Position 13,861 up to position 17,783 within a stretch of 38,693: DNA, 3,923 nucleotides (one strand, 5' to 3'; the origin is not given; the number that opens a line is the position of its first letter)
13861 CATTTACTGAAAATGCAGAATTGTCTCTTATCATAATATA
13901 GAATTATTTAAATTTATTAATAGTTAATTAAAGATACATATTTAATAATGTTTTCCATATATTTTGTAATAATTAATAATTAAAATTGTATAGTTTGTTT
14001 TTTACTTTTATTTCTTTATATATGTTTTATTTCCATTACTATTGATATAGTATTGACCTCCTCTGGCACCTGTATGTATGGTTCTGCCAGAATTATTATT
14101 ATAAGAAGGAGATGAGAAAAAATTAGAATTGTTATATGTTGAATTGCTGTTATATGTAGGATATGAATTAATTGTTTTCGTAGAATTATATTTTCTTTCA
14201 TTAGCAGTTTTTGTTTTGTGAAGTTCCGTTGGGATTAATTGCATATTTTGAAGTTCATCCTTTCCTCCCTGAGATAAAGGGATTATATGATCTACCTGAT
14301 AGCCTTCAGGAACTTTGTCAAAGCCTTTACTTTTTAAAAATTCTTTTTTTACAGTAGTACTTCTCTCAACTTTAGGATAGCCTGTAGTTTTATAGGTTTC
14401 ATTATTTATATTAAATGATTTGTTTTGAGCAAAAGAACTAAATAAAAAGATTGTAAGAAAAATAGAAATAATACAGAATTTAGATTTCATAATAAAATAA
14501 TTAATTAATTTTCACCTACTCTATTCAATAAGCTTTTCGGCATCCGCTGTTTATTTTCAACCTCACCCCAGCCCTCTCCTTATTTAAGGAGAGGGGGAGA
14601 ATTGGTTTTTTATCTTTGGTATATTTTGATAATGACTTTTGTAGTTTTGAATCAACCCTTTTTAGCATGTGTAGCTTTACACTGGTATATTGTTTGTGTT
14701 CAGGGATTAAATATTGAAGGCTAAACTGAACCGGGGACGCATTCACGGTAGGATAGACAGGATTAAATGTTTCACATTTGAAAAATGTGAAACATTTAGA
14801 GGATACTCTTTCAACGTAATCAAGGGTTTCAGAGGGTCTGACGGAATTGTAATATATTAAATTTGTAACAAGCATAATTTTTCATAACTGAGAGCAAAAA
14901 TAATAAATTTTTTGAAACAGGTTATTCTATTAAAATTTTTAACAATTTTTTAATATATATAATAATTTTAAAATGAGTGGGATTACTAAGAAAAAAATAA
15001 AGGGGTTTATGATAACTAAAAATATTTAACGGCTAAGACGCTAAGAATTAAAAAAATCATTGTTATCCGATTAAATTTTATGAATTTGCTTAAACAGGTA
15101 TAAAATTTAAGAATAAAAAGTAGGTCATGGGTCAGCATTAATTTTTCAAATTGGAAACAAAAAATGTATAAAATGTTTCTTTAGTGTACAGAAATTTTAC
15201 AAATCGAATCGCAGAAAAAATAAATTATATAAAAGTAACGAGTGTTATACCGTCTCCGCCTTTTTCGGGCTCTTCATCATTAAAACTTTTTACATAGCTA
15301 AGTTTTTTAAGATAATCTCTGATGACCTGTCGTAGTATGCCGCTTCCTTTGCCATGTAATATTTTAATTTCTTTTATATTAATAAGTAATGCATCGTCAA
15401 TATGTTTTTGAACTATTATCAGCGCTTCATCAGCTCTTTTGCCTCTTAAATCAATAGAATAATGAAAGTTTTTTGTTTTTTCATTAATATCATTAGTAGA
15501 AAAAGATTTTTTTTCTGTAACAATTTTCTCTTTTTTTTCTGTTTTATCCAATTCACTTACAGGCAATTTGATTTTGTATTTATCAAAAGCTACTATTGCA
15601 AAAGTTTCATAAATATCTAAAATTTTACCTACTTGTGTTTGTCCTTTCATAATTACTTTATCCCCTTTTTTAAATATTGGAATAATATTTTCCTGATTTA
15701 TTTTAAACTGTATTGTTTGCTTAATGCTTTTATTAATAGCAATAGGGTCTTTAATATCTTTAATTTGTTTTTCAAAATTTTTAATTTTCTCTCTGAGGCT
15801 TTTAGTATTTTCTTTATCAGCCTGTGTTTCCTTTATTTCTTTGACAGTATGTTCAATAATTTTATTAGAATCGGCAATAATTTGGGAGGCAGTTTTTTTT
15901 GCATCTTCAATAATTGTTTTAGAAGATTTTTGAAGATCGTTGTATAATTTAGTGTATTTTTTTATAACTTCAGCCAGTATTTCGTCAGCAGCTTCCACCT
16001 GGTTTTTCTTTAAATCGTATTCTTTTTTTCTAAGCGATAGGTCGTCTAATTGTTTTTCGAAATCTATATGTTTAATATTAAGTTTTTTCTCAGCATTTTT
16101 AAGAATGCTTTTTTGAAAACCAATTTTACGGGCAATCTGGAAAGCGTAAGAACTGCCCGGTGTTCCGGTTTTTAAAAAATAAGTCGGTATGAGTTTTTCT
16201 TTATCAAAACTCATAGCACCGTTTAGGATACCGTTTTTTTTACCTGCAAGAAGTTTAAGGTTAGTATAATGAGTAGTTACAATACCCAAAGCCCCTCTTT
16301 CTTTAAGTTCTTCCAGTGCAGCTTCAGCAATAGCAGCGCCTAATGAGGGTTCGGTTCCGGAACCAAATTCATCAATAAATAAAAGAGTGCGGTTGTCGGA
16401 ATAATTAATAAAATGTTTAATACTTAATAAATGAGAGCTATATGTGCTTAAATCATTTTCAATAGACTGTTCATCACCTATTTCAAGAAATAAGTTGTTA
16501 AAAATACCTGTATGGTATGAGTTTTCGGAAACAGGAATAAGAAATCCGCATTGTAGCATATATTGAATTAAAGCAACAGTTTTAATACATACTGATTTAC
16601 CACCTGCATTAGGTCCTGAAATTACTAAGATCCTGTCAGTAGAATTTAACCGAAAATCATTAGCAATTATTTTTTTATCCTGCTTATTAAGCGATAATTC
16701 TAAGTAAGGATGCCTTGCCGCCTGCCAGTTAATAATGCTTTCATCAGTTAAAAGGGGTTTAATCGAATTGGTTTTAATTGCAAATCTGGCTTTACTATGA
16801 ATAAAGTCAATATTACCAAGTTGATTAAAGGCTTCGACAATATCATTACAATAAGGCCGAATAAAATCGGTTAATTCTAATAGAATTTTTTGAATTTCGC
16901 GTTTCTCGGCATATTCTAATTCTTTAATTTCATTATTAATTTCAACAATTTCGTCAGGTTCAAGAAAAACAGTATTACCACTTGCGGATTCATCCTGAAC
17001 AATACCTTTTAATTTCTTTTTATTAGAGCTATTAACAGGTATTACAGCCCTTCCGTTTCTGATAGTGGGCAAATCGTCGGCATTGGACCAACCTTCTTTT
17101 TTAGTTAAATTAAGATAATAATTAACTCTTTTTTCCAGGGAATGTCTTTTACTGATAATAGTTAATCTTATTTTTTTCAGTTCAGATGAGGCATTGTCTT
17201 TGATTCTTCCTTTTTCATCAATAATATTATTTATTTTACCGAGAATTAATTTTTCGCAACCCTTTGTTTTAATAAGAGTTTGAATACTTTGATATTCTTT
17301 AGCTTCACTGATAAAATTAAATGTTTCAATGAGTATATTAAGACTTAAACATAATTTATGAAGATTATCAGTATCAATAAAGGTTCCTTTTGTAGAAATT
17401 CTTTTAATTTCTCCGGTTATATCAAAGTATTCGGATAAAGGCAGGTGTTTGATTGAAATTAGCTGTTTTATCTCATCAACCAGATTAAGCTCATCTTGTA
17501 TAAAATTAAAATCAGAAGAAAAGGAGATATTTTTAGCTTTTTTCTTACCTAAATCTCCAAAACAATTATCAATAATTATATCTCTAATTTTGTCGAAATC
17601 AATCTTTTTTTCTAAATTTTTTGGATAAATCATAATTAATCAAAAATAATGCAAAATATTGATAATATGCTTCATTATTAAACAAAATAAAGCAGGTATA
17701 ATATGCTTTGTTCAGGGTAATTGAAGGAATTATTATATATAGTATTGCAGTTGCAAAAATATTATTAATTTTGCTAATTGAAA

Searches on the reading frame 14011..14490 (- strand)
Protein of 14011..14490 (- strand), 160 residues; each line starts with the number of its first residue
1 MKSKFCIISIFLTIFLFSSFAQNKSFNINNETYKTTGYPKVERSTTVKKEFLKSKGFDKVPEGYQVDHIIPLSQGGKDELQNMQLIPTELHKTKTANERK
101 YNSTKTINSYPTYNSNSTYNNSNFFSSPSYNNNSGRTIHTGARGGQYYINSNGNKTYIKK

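Call 24: search_protein_families(library=pfam, proteins=[window:14011-14490:-], max_evalue=0.001)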
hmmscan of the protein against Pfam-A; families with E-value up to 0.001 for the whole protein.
window:14011-14490:- (160 aa): 2 families
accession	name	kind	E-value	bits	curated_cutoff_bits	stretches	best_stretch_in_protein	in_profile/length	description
PF01844.29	HNH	-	2e-06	28.3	21.4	1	62-88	12-38/47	HNH endonuclease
PF08789.15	PBCV_basic_adap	-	5.5e-05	23.7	20.4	1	135-160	7-32/38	PBCV-specific basic adaptor domain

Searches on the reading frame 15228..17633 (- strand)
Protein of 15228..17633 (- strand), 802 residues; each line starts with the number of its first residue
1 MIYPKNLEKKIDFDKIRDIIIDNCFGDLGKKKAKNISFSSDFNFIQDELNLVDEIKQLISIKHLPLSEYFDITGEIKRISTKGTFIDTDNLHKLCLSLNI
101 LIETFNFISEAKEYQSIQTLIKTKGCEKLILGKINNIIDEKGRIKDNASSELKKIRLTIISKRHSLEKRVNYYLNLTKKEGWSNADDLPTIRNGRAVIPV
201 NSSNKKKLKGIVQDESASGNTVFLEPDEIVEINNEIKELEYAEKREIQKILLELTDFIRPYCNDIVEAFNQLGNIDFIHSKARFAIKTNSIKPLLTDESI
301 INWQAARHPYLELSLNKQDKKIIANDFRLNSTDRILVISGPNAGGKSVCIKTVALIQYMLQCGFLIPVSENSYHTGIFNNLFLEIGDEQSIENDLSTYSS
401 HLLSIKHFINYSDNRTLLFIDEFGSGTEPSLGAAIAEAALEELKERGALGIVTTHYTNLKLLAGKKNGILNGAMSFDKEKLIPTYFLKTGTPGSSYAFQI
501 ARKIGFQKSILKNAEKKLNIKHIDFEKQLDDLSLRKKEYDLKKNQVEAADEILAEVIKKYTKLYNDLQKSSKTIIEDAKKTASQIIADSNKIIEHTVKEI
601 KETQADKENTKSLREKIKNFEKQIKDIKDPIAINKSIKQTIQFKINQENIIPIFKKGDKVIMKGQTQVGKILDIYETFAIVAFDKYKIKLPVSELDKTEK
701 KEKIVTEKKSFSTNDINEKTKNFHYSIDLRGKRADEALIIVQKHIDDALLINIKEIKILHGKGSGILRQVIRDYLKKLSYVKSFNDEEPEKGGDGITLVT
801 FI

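Call 24: search_protein_families(library=pfam, proteins=[window:15228-17633:-], max_evalue=0.001)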
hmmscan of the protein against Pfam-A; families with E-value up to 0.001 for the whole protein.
window:15228-17633:- (802 aa): 2 families
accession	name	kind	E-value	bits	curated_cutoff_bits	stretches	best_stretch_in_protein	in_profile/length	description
PF00488.27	MutS_V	-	4e-29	102.4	30.2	1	337-519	2-185/188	MutS domain V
PF01713.27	Smr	-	4e-22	78.6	25.7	1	727-801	1-76/77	Smr domain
